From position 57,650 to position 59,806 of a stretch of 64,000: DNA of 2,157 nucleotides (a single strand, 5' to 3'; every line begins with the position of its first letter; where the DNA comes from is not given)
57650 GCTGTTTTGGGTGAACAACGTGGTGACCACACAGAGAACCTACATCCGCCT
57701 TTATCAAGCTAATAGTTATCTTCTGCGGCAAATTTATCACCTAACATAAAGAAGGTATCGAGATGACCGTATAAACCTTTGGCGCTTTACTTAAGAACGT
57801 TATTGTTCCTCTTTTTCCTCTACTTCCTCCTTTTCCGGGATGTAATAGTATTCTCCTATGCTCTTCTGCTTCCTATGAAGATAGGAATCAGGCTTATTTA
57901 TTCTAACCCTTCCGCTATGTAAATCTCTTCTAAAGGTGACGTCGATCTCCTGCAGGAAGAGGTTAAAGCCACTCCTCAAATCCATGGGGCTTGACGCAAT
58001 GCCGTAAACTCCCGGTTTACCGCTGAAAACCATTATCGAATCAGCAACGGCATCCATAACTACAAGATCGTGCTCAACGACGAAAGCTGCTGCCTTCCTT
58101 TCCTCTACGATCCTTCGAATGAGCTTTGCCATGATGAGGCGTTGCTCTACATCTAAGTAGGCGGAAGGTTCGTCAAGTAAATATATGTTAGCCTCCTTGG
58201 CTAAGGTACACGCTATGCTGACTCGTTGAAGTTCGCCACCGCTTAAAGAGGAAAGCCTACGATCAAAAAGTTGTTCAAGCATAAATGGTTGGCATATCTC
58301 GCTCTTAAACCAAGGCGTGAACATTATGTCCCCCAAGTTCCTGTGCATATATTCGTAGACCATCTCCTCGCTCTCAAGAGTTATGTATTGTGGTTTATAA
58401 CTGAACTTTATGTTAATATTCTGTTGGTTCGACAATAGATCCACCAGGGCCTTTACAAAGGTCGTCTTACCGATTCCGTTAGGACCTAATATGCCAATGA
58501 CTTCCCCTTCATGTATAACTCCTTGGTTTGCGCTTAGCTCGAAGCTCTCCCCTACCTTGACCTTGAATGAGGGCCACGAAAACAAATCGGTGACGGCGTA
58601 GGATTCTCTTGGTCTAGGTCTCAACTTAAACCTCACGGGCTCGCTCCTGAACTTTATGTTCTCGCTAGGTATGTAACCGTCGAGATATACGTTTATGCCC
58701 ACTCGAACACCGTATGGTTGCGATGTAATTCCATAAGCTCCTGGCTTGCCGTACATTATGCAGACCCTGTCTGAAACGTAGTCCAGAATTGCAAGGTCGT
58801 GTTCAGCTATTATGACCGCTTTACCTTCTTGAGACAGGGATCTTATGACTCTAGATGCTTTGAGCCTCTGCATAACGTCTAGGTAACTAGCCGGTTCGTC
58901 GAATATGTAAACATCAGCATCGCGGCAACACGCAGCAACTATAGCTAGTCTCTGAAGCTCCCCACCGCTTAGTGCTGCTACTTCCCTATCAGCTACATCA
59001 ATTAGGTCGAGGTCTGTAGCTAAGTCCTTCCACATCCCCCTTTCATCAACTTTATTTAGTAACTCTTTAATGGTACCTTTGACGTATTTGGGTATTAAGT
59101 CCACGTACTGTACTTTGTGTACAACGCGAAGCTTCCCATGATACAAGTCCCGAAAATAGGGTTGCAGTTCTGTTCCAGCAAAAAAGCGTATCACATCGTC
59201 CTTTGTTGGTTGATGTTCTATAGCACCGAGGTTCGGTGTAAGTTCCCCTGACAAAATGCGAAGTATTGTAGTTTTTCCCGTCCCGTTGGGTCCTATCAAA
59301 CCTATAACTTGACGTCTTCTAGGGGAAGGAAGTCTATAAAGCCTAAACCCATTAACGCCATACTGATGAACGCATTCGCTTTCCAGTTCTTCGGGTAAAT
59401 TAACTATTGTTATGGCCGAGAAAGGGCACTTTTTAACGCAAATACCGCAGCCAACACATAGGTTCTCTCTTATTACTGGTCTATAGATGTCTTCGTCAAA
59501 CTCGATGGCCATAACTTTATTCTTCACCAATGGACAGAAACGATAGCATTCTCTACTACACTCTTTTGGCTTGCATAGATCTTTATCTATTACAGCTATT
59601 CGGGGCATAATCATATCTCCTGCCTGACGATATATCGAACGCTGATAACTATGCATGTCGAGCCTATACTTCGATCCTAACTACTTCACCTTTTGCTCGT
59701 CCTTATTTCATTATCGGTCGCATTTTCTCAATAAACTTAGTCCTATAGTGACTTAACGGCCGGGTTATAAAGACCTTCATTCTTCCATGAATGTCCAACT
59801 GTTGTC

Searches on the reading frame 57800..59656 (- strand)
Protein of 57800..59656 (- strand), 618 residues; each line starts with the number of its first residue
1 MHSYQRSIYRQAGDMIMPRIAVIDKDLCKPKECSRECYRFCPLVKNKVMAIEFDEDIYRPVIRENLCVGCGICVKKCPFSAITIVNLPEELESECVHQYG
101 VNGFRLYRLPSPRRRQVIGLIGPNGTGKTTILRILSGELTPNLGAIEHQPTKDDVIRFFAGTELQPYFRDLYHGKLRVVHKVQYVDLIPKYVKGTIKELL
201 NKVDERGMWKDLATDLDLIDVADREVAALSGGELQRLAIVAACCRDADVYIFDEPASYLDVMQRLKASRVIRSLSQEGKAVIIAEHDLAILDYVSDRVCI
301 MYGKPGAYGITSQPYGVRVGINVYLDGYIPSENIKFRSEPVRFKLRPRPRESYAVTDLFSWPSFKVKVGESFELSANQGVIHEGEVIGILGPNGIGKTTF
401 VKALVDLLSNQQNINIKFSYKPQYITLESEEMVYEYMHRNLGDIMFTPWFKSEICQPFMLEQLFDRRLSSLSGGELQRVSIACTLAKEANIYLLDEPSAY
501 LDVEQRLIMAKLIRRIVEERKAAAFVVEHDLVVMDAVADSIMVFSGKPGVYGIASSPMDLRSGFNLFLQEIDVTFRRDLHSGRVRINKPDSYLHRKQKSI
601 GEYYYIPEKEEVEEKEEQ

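Call 6: find_related_loci(query=window:57800-59656:-, collection=genome_contigs, flank=4000)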
Query window:57800-59656:- (618 aa) in genome_contigs; peptide patterns used: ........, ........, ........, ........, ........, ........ (x = any residue, [..] = any of these).
278 stretches matched a pattern; 19 encode a relative of the query (tblastn E <= 1e-3); 19 distinct loci.
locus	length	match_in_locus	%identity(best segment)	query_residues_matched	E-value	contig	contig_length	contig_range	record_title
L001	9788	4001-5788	82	11-607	0e+0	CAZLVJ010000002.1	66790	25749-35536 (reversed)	MAG TPA_asm: uncultured Nitrososphaerota archaeon isolate SRP104967_co1_61 genome assembly, contig: NODE_99_length_66790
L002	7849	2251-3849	39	19-603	4e-126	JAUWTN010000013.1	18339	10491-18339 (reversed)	MAG: Candidatus Aenigmatarchaeota archaeon isolate CSMAG_2581 CSMAG_2581_k127_2853408_length_18339_cov_65.1770, whole ge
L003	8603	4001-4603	29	116-547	4e-16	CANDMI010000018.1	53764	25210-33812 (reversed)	MAG TPA_asm: uncultured Eubacterium sp. isolate ERR6760117_bin.66_metawrap_v1.3_MAG genome assembly, contig: ERZ12802734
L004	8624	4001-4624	27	79-545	4e-16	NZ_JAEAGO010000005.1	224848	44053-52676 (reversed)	Penaeicola halotolerans strain LMIT005 NODE_5_length_224848_cov_185.607263, whole genome shotgun sequence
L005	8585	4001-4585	29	118-545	6e-14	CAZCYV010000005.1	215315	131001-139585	MAG TPA_asm: uncultured Anaerolinea sp. isolate binchicken_co274_310 genome assembly, contig: NODE_82_length_215315_cov_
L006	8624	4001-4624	29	120-573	3e-13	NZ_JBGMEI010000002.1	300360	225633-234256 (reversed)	Anaerococcus martiniensis strain ENR0831 ENR0831_S4_L001_R1_001_contig_2, whole genome shotgun sequence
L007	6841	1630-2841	29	118-595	7e-12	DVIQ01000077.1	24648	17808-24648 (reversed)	MAG TPA_asm: Candidatus Limivivens intestinipullorum isolate CHK190-19873 CHK190__C181041_L24648_ERR3414585, whole genom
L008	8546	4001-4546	25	111-505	2e-11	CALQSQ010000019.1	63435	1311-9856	MAG: Akkermansia muciniphila isolate HRSG-E1-bin-74 genome assembly, contig: HRSG-E1-C153, whole genome shotgun sequence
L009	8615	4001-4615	26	123-571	4e-11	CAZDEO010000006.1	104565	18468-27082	MAG TPA_asm: uncultured Anaerolinea sp. isolate SRP304446_co1_155 genome assembly, contig: NODE_94_length_104565_cov_13.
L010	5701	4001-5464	27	118-550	6e-10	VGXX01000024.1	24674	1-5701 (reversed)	MAG: Planctomycetota bacterium isolate M_DeepCast_100m_m2_243 M_DeepCast_100m_m2_243_Ga0194119_10003624, whole genome sh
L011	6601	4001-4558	30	381-545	2e-9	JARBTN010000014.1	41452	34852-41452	MAG: Chlamydiales bacterium isolate L_E1_T20_C_bin.129 scaffold_1566, whole genome shotgun sequence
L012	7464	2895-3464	23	113-530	4e-9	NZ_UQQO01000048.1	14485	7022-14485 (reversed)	Uncultured Fusobacterium sp. isolate UMGS539, whole genome shotgun sequence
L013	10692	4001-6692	24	114-301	6e-8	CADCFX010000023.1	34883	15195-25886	MAG: uncultured Erysipelotrichaceae bacterium isolate RUG14620 genome assembly, contig: RUG14620_asm_23, whole genome sh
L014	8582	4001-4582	24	116-531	1e-7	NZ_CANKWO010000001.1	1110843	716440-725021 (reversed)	Uncultured Litoreibacter sp. isolate 2-494.fasta NODE_1, whole genome shotgun sequence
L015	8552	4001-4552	25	111-518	1e-7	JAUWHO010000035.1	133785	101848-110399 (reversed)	MAG: Candidatus Zixiibacteriota bacterium isolate CSMAG_2270 CSMAG_2270_k141_321819_length_133785_cov_11.9030, whole gen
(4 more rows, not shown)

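Call 7: search_protein_families(library=pfam, proteins=[window:57800-59656:-])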
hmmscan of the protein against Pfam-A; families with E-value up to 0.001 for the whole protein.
window:57800-59656:- (618 aa): 39 families (the best 25 are shown)
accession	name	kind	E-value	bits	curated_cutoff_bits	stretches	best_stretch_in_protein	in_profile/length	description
PF00005.33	ABC_tran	-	1.1e-39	136.7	25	2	114-256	10-136/137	ABC transporter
PF02463.25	SMC_N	-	7.7e-16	58.6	40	2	100-284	6-196/220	RecF/RecN/SMC N terminal domain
PF13304.12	AAA_21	-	8.7e-15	56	27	0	387-415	2-33/304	AAA domain, putative AbiEii toxin, Type IV TA system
PF04068.21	Fer4_RLI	-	1.2e-09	38.2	23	1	19-46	2-32/35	Possible Fer4-like domain in RNase L inhibitor, RLI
PF13175.12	AAA_15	-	2.8e-09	37.5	32.1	0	389-450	28-83/374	AAA ATPase domain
PF19993.5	DO-GTPase2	-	1.7e-08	34.9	27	1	385-437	1-50/226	Double-GTPase 2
PF13476.12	AAA_23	-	4.4e-08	34.5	27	0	385-412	20-47/201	AAA domain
PF00037.32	Fer4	-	3.7e-07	30.1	21.1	1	60-83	1-24/24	4Fe-4S binding domain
PF00004.35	AAA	-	3.8e-07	31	21.2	0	120-143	3-26/131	ATPase family associated with various cellular activities (AAA)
PF12837.12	Fer4_6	-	4.2e-07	30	25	1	60-82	2-24/24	4Fe-4S binding domain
PF13401.12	AAA_22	-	8.5e-07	29.8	27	0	114-152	4-33/130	AAA domain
PF13173.12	AAA_14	-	1.1e-06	29.2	27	0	385-432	3-50/129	AAA domain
PF14697.11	Fer4_21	-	1.1e-06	29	35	1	21-83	1-58/59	4Fe-4S dicluster domain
PF13555.12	AAA_29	-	1.3e-06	28.5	27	0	384-414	22-52/61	P-loop containing region of AAA domain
PF13238.12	AAA_18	-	4.5e-06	27.6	29.4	0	118-141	1-23/128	AAA domain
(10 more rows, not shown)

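Call 12: find_homologous_proteins(query=window:57800-59608:-, max_evalue=1e-100)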
Query window:57800-59608:- (602 aa): 7980 proteins with E <= 1e-100 among 8000 candidates; the best 120 are listed.
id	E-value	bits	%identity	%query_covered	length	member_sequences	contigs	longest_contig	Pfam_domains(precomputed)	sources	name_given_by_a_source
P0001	0.0e+0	1374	100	100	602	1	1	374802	PF14697.12,PF13173.13,PF07693.21,PF13604.13,PF04068.21,PF12837.13,PF13555.13,PF00004.36,PF13401.13,PF19993.6,PF13238.13,PF03215.22,PF13304.13,PF13191.13,PF00005.34,PF13175.13,PF00037.33,PF13476.13,PF05729.19,PF02463.26,PF25199.2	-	-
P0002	0.0e+0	1171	82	98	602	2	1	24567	PF14697.12,PF13173.13,PF04068.21,PF12837.13,PF00004.36,PF13401.13,PF19993.6,PF13304.13,PF13191.13,PF00005.34,PF13175.13,PF00037.33,PF13476.13,PF00910.29,PF02463.26,PF25199.2,PF20720.4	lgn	-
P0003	0.0e+0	1167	83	98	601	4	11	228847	PF14697.12,PF13173.13,PF07693.21,PF04068.21,PF12837.13,PF13555.13,PF00004.36,PF13401.13,PF13238.13,PF13304.13,PF13191.13,PF00005.34,PF13175.13,PF00037.33,PF13476.13,PF00910.29,PF02463.26,PF25199.2,PF20720.4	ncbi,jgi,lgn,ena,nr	ncbi:MAG: ribosome biogenesis/translation initiation ATPase RLI [Candidatus Nezhaarchaeales archaeon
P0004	0.0e+0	1160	82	99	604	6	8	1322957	PF14697.12,PF13173.13,PF07693.21,PF13604.13,PF04068.21,PF12837.13,PF13555.13,PF00004.36,PF13401.13,PF13238.13,PF03215.22,PF13304.13,PF13191.13,PF00005.34,PF13175.13,PF00037.33,PF13476.13,PF13521.13,PF00910.29,PF02463.26,PF25199.2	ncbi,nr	ncbi:MAG: ribosome biogenesis/translation initiation ATPase RLI [Candidatus Nezhaarchaeota archaeon]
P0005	0.0e+0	1155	82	98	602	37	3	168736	PF14697.12,PF13173.13,PF04068.21,PF12837.13,PF00004.36,PF13401.13,PF13304.13,PF13191.13,PF00005.34,PF13175.13,PF00037.33,PF13476.13,PF00910.29,PF02463.26,PF25199.2,PF20720.4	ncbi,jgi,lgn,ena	-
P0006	0.0e+0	1124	80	99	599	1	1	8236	PF14697.12,PF13173.13,PF04068.21,PF12837.13,PF13555.13,PF00004.36,PF13401.13,PF13238.13,PF03215.22,PF13304.13,PF13191.13,PF00005.34,PF13175.13,PF00037.33,PF13476.13,PF05729.19,PF00910.29,PF02463.26,PF25199.2,PF20720.4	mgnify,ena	mgnify:CR=1 FL=1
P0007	0.0e+0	1123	80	99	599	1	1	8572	PF14697.12,PF13173.13,PF04068.21,PF12837.13,PF13555.13,PF00004.36,PF13401.13,PF13238.13,PF03215.22,PF13304.13,PF13191.13,PF00005.34,PF13175.13,PF00037.33,PF13476.13,PF05729.19,PF00910.29,PF02463.26,PF25199.2,PF20720.4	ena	-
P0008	0.0e+0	1111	79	99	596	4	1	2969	PF14697.12,PF13173.13,PF04068.21,PF12837.13,PF13555.13,PF00004.36,PF13401.13,PF19993.6,PF13238.13,PF03215.22,PF13304.13,PF13191.13,PF00005.34,PF13175.13,PF00037.33,PF13476.13,PF05729.19,PF00910.29,PF02463.26,PF25199.2,PF20720.4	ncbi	ncbi:MAG: ribosome biogenesis/translation initiation ATPase RLI, partial [Candidatus Nezhaarchaeales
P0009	0.0e+0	1107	79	99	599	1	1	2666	PF14697.12,PF13173.13,PF04068.21,PF12837.13,PF00004.36,PF13401.13,PF13238.13,PF03215.22,PF13304.13,PF13191.13,PF00005.34,PF13175.13,PF00037.33,PF13476.13,PF05729.19,PF00910.29,PF02463.26,PF25199.2,PF20720.4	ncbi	-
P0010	0.0e+0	1099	78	99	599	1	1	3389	PF14697.12,PF13173.13,PF07693.21,PF04068.21,PF12837.13,PF13555.13,PF13671.13,PF00004.36,PF13401.13,PF13238.13,PF03215.22,PF13304.13,PF13191.13,PF00005.34,PF13175.13,PF00037.33,PF13476.13,PF05729.19,PF02367.24,PF00910.29,PF25160.2,PF02463.26,PF20720.4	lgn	-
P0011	0.0e+0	1089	81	93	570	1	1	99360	PF13604.13,PF00004.36,PF13401.13,PF19993.6,PF13238.13,PF13304.13,PF13191.13,PF00005.34,PF00037.33,PF13476.13,PF02463.26,PF25199.2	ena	-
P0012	0.0e+0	1084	81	93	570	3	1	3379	PF13173.13,PF13604.13,PF12837.13,PF13671.13,PF00004.36,PF13401.13,PF19993.6,PF13238.13,PF13304.13,PF13191.13,PF00005.34,PF00037.33,PF13476.13,PF00910.29,PF02463.26,PF25199.2,PF20720.4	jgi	jgi:ATP-binding cassette subfamily E protein 1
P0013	0.0e+0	1073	80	93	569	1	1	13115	PF13173.13,PF00004.36,PF13401.13,PF19993.6,PF13304.13,PF13191.13,PF00005.34,PF00037.33,PF13476.13,PF02463.26,PF25199.2,PF20720.4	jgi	-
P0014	0.0e+0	1061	74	99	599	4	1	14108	PF14697.12,PF13173.13,PF04068.21,PF12837.13,PF12838.13,PF00004.36,PF13238.13,PF13304.13,PF13191.13,PF00005.34,PF13175.13,PF00037.33,PF13476.13,PF05729.19,PF00910.29,PF02463.26,PF13237.12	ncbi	-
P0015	0.0e+0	1060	76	99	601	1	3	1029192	PF14697.12,PF13173.13,PF04068.21,PF12837.13,PF13555.13,PF00004.36,PF13401.13,PF13238.13,PF13304.13,PF13191.13,PF00005.34,PF13175.13,PF00037.33,PF13476.13,PF05729.19,PF00910.29,PF25160.2,PF02463.26,PF13237.12,PF25199.2,PF20720.4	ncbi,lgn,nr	ncbi:MAG: ribosome biogenesis/translation initiation ATPase RLI [Candidatus Nezhaarchaeota archaeon]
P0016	0.0e+0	1041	73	99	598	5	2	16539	PF14697.12,PF13173.13,PF04068.21,PF12837.13,PF00004.36,PF13401.13,PF13304.13,PF13191.13,PF00005.34,PF13175.13,PF00037.33,PF13476.13,PF02463.26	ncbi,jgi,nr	ncbi:MAG: ribosome biogenesis/translation initiation ATPase RLI [Thermoprotei archaeon]|nr:MAG: ribo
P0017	0.0e+0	1025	73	99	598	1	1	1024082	PF14697.12,PF13173.13,PF04068.21,PF12837.13,PF00005.34,PF00037.33,PF13401.13,PF02463.26,PF13304.13,PF13191.13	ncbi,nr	ncbi:MAG: ribosome biogenesis/translation initiation ATPase RLI [Candidatus Nezhaarchaeota archaeon]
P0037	2.1e-224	765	56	99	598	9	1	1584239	PF04068.21,PF00005.34,PF13175.13,PF00037.33,PF02463.26,PF13304.13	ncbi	ncbi:MAG: ribosome biogenesis/translation initiation ATPase RLI [Candidatus Methanomethylicia archae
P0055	1.6e-218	745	55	98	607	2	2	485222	PF14697.12,PF13173.13,PF04068.21,PF00005.34,PF13175.13,PF00037.33,PF00004.36,PF02463.26,PF13304.13,PF13191.13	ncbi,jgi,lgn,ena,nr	ncbi:MAG: ribosome biogenesis/translation initiation ATPase RLI [Thermoprotei archaeon]|nr:MAG: ribo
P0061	6.8e-218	743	56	98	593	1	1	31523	PF04068.21,PF12837.13,PF00005.34,PF00037.33,PF00004.36,PF02463.26,PF13237.12,PF13304.13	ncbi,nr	ncbi:MAG: ribosome biogenesis/translation initiation ATPase RLI [Candidatus Nezhaarchaeota archaeon]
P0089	2.7e-215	735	54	100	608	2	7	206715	PF14697.12,PF04068.21,PF12837.13,PF00005.34,PF13175.13,PF00037.33,PF13476.13,PF25160.2,PF02463.26,PF13304.13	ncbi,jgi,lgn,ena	ncbi:MAG: ribosome biogenesis/translation initiation ATPase RLI [Candidatus Baldrarchaeia archaeon]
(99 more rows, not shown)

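Call 13: find_encoding_contigs(protein=P0003, flank=2500, max_places=2)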
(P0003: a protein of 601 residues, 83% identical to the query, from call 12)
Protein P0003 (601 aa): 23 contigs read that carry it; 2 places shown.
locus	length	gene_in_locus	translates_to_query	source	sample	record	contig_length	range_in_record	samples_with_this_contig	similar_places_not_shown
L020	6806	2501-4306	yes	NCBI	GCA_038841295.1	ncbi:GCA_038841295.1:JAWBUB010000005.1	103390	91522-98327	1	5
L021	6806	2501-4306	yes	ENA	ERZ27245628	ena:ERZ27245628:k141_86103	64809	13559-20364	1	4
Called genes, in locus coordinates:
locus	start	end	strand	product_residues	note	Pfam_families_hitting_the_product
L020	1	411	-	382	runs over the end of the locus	PF04055:Radical_SAM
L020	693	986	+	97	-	PF09138:Urm1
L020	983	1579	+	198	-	-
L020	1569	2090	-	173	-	PF02926:THUMP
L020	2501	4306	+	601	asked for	PF00910:RNA_helicase (faint), PF04068:Fer4_RLI, PF12837:Fer4_6 (faint), PF14697:Fer4_21 (weak), PF00037:Fer4 (weak), PF02463:SMC_N (faint), PF00005:ABC_tran, PF00005:ABC_tran, +12 more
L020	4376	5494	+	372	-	PF01950:FBPase_3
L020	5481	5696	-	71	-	PF00831:Ribosomal_L29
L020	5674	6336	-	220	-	PF07650:KH_2, PF00189:Ribosomal_S3_C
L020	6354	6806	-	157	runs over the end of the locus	PF00237:Ribosomal_L22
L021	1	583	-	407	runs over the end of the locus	PF04055:Radical_SAM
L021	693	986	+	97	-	PF09138:Urm1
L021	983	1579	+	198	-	-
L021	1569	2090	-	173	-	PF02926:THUMP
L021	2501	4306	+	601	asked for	PF00910:RNA_helicase (faint), PF04068:Fer4_RLI, PF12837:Fer4_6 (faint), PF14697:Fer4_21 (weak), PF00037:Fer4 (weak), PF02463:SMC_N (faint), PF00005:ABC_tran, PF00005:ABC_tran, +12 more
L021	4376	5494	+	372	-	PF01950:FBPase_3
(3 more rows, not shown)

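Call 14: find_encoding_contigs(protein=P0004, flank=2500, max_places=2)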
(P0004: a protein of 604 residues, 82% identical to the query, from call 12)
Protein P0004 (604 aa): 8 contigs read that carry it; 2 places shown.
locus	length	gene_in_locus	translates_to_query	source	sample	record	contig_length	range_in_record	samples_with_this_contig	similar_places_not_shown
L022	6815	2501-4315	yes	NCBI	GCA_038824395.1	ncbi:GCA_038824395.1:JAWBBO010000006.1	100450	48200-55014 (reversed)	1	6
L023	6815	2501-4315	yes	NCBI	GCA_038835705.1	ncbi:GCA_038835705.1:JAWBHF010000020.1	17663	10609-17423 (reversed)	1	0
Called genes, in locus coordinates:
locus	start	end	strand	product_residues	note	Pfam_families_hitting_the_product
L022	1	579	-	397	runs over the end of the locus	PF04055:Radical_SAM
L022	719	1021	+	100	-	PF09138:Urm1, PF02597:ThiS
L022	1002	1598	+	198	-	-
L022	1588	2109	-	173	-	PF02926:THUMP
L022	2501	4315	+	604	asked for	PF00910:RNA_helicase (faint), PF04068:Fer4_RLI, PF12837:Fer4_6 (faint), PF14697:Fer4_21 (weak), PF00037:Fer4 (weak), PF03215:Rad17 (faint), PF00005:ABC_tran, PF00005:ABC_tran, +14 more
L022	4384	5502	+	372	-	PF01950:FBPase_3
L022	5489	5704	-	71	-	PF00831:Ribosomal_L29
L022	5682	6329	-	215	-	PF07650:KH_2, PF00189:Ribosomal_S3_C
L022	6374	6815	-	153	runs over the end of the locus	PF00237:Ribosomal_L22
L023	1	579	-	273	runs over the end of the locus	PF04055:Radical_SAM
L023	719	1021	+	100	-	PF09138:Urm1, PF02597:ThiS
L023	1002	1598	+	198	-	-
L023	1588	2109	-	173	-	PF02926:THUMP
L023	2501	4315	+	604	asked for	PF00910:RNA_helicase (faint), PF04068:Fer4_RLI, PF12837:Fer4_6 (faint), PF14697:Fer4_21 (weak), PF00037:Fer4 (weak), PF03215:Rad17 (faint), PF00005:ABC_tran, PF00005:ABC_tran, +14 more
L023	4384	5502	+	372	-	PF01950:FBPase_3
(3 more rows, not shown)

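Call 15: find_encoding_contigs(protein=P0015, flank=2500, max_places=2)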
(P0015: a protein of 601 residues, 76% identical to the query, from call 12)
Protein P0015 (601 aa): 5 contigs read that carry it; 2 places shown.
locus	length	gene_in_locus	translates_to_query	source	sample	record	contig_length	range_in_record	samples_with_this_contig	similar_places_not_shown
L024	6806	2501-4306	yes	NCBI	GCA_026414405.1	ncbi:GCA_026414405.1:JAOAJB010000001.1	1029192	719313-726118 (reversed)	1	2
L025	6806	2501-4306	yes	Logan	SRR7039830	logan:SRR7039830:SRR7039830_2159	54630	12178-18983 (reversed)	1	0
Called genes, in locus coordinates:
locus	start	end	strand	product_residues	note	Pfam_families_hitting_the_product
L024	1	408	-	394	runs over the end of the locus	PF04055:Radical_SAM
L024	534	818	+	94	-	-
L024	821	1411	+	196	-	PF08617:CGI-121 (weak)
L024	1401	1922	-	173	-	PF02926:THUMP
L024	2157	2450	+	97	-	-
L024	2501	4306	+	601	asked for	PF00910:RNA_helicase (faint), PF04068:Fer4_RLI, PF14697:Fer4_21 (weak), PF25160:LdpA_Fe-S-bd (weak), PF00037:Fer4, PF12837:Fer4_6 (weak), PF00005:ABC_tran, PF00005:ABC_tran, +14 more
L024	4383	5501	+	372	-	PF01950:FBPase_3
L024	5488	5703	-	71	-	PF00831:Ribosomal_L29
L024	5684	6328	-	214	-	PF07650:KH_2, PF00189:Ribosomal_S3_C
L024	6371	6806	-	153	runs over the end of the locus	PF00237:Ribosomal_L22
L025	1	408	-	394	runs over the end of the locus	PF04055:Radical_SAM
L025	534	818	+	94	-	-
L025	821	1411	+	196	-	PF08617:CGI-121 (weak)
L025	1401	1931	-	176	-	PF02926:THUMP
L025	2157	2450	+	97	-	-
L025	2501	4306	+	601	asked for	PF00910:RNA_helicase (faint), PF04068:Fer4_RLI, PF14697:Fer4_21 (weak), PF25160:LdpA_Fe-S-bd (weak), PF00037:Fer4, PF12837:Fer4_6 (weak), PF00005:ABC_tran, PF00005:ABC_tran, +14 more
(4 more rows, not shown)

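Call 16: find_encoding_contigs(protein=P0017, flank=2500, max_places=2)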
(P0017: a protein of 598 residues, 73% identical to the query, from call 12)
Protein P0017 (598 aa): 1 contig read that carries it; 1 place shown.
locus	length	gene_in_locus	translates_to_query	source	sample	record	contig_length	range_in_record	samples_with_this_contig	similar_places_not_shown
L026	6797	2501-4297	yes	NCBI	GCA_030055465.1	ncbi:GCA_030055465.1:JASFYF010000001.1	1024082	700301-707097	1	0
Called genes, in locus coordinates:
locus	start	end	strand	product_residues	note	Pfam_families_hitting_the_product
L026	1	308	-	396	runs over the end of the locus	PF04055:Radical_SAM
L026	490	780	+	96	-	-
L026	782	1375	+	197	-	-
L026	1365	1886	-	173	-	PF02926:THUMP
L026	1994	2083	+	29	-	-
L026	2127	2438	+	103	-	-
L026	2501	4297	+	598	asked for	PF04068:Fer4_RLI (weak), PF14697:Fer4_21 (weak), PF00037:Fer4 (weak), PF12837:Fer4_6 (weak), PF02463:SMC_N (faint), PF13191:AAA_16 (faint), PF00005:ABC_tran, PF00005:ABC_tran, +3 more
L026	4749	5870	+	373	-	PF01950:FBPase_3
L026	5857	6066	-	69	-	PF00831:Ribosomal_L29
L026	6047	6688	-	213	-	PF07650:KH_2, PF00189:Ribosomal_S3_C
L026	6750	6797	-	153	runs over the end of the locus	PF00237:Ribosomal_L22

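Call 19: find_encoding_contigs(protein=P0016, flank=2500, max_places=2)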
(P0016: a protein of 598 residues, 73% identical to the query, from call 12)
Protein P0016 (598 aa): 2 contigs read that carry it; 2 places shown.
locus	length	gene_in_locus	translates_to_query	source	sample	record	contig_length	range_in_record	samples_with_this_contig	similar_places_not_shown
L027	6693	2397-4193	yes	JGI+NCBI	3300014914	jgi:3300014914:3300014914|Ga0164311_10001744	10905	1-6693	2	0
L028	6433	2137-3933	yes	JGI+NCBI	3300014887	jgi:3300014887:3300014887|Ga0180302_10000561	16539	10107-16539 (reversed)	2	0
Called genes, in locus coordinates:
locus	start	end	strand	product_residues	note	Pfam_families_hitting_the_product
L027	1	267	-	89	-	?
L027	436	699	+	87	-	PF09138:Urm1 (weak)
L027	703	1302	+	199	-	-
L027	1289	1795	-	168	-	PF02926:THUMP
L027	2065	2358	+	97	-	PF02150:Zn_ribbon_RPB9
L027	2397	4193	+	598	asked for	PF04068:Fer4_RLI, PF12837:Fer4_6 (faint), PF14697:Fer4_21 (weak), PF00037:Fer4 (weak), PF02463:SMC_N (faint), PF13191:AAA_16 (faint), PF00005:ABC_tran, PF00005:ABC_tran, +6 more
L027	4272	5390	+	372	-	PF01950:FBPase_3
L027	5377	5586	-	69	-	PF00831:Ribosomal_L29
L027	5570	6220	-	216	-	PF07650:KH_2, PF00189:Ribosomal_S3_C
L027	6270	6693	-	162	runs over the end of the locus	PF00237:Ribosomal_L22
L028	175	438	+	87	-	PF09138:Urm1 (weak)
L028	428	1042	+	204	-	-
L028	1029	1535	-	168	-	PF02926:THUMP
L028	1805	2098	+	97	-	PF02150:Zn_ribbon_RPB9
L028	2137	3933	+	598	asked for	PF04068:Fer4_RLI, PF12837:Fer4_6 (faint), PF14697:Fer4_21 (weak), PF00037:Fer4 (weak), PF02463:SMC_N (faint), PF13191:AAA_16 (faint), PF00005:ABC_tran, PF00005:ABC_tran, +6 more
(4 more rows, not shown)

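Call 20: find_encoding_contigs(protein=P0014, flank=2500, max_places=2)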
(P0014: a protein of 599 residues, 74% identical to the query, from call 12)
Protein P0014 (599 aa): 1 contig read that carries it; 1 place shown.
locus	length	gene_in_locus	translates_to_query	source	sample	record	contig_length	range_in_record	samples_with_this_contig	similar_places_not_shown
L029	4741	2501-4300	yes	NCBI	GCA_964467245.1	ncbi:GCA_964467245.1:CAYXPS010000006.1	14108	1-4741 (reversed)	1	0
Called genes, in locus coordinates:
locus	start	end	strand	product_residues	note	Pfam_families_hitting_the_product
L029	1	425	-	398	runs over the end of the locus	PF04055:Radical_SAM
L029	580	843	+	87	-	-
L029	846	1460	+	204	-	-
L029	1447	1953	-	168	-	-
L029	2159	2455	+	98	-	-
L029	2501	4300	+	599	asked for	PF04068:Fer4_RLI, PF12838:Fer4_7 (faint), PF13237:Fer4_10 (faint), PF14697:Fer4_21 (weak), PF00037:Fer4 (weak), PF12837:Fer4_6 (weak), PF00005:ABC_tran, PF00005:ABC_tran, +10 more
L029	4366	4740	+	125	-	?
